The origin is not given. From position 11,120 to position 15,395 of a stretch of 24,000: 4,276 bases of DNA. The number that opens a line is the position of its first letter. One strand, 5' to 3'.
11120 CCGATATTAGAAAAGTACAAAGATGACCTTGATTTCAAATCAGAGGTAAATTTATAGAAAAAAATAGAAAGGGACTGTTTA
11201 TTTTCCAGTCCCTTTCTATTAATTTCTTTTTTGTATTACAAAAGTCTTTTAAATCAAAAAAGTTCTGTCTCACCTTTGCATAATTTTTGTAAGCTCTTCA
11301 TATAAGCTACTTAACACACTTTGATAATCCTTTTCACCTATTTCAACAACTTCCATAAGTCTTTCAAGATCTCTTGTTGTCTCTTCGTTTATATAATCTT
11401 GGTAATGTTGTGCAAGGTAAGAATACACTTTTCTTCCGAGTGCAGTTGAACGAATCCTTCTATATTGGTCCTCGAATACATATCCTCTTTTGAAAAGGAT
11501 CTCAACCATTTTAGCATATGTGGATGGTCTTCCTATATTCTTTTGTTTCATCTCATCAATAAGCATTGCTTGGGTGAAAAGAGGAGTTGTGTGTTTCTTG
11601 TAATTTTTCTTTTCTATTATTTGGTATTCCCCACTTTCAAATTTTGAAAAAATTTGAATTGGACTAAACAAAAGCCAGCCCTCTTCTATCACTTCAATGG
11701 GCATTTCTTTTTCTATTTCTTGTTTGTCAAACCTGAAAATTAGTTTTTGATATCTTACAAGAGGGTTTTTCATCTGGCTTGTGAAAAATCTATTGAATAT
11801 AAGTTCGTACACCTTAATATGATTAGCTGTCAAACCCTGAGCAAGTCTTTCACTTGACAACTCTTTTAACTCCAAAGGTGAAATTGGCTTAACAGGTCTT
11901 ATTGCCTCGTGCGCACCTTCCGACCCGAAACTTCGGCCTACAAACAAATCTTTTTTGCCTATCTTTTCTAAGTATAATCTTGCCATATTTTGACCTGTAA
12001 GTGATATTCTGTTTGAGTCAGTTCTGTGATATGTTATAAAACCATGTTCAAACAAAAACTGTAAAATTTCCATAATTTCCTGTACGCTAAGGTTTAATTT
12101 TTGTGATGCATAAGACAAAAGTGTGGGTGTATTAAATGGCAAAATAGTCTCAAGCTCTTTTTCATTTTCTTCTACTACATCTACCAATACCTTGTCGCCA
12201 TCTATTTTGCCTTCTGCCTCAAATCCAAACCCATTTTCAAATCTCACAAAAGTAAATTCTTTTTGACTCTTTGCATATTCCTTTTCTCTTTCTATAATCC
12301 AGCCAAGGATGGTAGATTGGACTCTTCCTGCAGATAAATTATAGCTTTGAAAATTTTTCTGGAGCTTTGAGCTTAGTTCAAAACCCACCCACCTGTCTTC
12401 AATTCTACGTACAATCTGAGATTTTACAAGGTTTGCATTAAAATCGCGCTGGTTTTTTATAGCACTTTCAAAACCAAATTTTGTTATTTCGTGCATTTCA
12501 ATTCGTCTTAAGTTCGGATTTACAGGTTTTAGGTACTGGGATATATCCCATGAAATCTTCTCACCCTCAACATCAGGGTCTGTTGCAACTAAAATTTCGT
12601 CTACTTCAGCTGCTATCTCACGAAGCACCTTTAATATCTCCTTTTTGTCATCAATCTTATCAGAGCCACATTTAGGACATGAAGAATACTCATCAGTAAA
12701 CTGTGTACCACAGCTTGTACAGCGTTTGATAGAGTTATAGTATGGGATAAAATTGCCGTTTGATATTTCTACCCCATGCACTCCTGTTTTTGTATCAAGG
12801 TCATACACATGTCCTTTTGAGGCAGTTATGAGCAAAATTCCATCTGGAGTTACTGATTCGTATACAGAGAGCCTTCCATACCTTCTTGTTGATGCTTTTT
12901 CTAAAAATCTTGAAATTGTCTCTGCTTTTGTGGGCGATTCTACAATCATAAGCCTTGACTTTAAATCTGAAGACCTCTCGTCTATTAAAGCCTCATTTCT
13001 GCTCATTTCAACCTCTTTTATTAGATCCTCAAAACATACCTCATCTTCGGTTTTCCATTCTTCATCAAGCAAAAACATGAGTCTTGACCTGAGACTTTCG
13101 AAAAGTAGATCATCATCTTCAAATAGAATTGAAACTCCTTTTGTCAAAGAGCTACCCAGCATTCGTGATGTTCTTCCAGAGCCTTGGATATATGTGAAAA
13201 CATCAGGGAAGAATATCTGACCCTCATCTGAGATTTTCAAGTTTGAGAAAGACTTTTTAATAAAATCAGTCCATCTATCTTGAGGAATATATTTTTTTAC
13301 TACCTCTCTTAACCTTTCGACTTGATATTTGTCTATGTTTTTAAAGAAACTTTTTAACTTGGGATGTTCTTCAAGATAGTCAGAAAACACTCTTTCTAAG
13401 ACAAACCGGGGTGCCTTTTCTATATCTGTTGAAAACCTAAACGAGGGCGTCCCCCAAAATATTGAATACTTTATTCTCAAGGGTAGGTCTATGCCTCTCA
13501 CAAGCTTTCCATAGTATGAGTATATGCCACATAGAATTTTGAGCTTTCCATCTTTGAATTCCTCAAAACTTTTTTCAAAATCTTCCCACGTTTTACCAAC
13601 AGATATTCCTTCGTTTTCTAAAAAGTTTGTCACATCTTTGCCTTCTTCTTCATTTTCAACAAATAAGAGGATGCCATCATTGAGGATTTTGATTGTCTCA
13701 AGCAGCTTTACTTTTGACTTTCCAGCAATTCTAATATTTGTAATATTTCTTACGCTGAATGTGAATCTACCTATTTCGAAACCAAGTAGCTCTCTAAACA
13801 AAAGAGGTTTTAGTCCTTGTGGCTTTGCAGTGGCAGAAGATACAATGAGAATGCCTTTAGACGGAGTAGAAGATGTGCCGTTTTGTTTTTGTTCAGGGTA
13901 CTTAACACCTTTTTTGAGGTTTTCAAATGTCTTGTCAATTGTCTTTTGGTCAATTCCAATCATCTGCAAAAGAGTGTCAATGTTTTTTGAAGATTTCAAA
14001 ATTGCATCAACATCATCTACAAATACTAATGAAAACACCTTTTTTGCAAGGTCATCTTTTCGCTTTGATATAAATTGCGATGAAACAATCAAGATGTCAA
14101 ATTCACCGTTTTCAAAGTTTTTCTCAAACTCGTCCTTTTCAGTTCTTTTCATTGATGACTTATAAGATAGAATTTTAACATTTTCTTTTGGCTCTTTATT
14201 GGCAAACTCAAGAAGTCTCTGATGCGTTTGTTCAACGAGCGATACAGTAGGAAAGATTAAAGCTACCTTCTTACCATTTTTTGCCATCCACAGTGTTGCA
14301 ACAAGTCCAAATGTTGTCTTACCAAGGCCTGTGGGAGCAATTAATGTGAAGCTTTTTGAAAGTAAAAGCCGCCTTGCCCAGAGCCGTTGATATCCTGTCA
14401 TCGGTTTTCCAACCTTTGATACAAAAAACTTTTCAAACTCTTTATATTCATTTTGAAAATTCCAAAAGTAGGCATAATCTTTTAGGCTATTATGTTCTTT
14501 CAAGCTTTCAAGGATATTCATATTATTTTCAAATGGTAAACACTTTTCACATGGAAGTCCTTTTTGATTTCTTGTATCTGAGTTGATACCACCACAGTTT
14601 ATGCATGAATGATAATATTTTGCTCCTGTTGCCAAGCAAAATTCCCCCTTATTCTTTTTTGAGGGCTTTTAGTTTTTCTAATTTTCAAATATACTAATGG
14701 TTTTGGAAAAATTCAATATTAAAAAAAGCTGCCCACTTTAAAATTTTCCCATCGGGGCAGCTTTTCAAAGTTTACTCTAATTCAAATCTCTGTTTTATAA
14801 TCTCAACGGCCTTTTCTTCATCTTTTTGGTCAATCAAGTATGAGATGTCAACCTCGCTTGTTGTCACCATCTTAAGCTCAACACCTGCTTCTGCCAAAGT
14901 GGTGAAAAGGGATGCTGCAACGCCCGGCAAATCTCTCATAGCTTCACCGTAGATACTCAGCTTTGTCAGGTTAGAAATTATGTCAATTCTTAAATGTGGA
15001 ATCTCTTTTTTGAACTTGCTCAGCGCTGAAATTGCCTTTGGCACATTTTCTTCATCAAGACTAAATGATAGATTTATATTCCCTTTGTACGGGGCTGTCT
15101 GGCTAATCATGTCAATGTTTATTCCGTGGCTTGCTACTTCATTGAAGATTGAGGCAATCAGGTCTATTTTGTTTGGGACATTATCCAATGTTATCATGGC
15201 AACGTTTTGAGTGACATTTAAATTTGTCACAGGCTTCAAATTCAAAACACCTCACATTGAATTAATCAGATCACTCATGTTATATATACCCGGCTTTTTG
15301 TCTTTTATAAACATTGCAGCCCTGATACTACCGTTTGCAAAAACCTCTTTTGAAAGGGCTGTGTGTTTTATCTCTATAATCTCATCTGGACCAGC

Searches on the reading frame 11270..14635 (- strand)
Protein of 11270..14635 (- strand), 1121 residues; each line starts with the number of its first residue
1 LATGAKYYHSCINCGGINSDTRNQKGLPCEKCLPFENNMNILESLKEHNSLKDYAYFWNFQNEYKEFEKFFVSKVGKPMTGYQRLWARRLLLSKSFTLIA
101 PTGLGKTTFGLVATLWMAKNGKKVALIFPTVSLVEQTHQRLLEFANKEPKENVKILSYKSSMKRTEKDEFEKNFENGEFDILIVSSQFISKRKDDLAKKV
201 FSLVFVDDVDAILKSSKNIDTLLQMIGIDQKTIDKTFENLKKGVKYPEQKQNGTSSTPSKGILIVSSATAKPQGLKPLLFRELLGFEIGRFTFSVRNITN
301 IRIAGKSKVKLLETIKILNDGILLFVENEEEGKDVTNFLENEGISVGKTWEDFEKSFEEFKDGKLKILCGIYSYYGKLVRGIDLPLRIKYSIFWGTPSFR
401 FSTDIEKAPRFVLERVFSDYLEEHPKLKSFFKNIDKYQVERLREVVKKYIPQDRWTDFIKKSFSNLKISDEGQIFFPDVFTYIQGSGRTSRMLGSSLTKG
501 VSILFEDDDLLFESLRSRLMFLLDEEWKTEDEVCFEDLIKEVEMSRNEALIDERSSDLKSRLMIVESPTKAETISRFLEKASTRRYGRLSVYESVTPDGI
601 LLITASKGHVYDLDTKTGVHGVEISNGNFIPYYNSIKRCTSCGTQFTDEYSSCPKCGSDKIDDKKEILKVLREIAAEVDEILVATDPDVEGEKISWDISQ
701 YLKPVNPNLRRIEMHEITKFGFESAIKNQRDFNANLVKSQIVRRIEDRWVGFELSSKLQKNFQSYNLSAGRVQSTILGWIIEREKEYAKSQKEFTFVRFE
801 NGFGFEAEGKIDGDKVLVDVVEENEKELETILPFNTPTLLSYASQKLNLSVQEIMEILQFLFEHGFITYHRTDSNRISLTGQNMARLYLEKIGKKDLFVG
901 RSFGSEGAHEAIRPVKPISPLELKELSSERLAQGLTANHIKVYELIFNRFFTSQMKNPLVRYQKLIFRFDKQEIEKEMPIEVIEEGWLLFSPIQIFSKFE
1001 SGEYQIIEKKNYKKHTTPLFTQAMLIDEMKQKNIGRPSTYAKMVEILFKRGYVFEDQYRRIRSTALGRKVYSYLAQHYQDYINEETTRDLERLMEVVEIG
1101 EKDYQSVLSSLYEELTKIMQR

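Call 78: search_protein_families(library=pfam, proteins=[window:11270-14635:-], max_evalue=0.00001)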
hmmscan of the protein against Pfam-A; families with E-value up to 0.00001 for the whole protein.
window:11270-14635:- (1121 aa): 6 families
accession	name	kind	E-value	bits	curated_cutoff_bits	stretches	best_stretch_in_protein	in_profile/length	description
PF01131.25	Topoisom_bac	-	7e-75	253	35.1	1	733-1108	3-410/411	DNA topoisomerase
PF01751.28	Toprim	-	1.8e-21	76.5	23.1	1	562-717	2-96/96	Toprim domain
PF00270.35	DEAD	-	1.7e-12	47.8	26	1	82-226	3-145/167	DEAD/DEAH box helicase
PF17915.7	zf_Rg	-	5.2e-10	39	25.5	1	8-50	7-47/49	Reverse gyrase zinc finger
PF04851.21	ResIII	-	5.4e-09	36.6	22.5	1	83-209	8-134/164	Type III restriction enzyme, res subunit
PF00271.37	Helicase_C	-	2.3e-07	31.5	23.5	0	117-189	11-75/110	Helicase conserved C-terminal domain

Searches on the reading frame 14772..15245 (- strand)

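Call 78: search_protein_families(library=pfam, proteins=[window:14772-15245:-], max_evalue=0.00001)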
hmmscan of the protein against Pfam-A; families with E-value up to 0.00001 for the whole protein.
window:14772-15245:- (157 aa): 3 families
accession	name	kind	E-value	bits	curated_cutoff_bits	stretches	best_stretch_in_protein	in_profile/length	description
PF22468.2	ACT_9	-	1.5e-29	102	27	2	96-154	1-61/61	ACT domain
PF13840.12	ACT_7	-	4.2e-17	62.2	27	1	92-150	5-63/65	ACT domain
PF01842.31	ACT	-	2.3e-15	56.5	27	2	29-77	13-63/66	ACT domain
